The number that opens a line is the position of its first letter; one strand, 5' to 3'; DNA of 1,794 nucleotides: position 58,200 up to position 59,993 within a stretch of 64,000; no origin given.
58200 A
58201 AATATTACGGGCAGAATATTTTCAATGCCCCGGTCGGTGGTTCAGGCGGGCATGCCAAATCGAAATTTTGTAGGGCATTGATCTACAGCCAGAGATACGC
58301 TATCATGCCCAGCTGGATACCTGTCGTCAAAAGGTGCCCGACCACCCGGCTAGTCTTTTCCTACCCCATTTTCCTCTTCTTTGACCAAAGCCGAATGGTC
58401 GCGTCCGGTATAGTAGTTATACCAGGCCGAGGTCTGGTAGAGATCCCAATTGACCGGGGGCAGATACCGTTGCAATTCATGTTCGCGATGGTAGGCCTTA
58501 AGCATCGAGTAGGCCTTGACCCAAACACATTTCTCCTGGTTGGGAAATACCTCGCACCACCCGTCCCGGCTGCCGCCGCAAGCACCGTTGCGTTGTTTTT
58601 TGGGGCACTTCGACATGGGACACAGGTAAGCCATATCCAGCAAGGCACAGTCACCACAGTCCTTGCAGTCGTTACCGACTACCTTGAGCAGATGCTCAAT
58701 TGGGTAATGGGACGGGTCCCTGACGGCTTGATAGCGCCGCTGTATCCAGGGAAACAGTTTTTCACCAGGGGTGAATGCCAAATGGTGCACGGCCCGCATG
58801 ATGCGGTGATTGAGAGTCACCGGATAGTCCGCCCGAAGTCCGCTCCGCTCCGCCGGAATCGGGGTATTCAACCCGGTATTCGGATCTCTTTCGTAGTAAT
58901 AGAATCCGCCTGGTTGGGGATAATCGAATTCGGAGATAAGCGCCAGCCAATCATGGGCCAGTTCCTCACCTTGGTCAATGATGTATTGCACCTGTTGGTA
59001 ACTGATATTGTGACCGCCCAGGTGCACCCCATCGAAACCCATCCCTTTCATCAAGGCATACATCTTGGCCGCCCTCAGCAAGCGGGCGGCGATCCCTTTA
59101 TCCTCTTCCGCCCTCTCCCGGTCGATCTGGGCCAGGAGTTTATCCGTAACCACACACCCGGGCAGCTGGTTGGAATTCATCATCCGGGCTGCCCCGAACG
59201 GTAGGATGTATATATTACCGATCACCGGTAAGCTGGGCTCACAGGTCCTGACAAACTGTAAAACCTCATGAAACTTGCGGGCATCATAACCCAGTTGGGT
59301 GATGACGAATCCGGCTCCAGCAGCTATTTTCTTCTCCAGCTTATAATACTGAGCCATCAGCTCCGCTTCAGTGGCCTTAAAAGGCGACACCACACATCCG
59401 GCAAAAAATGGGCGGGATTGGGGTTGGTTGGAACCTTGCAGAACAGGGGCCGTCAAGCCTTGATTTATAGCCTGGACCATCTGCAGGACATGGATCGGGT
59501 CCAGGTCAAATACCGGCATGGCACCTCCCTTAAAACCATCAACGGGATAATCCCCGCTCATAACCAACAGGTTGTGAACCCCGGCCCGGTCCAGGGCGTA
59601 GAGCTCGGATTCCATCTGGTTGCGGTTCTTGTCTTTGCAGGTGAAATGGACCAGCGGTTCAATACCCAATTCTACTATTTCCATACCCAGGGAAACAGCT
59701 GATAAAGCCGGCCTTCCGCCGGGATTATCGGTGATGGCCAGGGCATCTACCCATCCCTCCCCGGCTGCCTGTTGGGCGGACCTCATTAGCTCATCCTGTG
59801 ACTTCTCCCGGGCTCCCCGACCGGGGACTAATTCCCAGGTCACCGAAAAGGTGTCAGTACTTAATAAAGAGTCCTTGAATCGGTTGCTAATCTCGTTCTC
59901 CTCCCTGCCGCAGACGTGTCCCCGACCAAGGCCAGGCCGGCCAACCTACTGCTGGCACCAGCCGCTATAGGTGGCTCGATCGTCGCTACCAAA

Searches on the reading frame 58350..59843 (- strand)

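Call 69: search_protein_families(library=pfam, proteins=[window:58350-59843:-], max_evalue=0.00001)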
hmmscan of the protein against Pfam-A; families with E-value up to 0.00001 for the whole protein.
window:58350-59843:- (497 aa): 2 families
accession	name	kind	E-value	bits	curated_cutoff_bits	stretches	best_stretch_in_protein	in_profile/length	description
PF12225.13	DUF5981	-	1.8e-28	98.5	23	1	381-467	10-95/95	Methylene-tetrahydrofolate reductase C terminal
PF02219.23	MTHFR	-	2.2e-18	67.1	24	1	13-276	23-271/287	Methylenetetrahydrofolate reductase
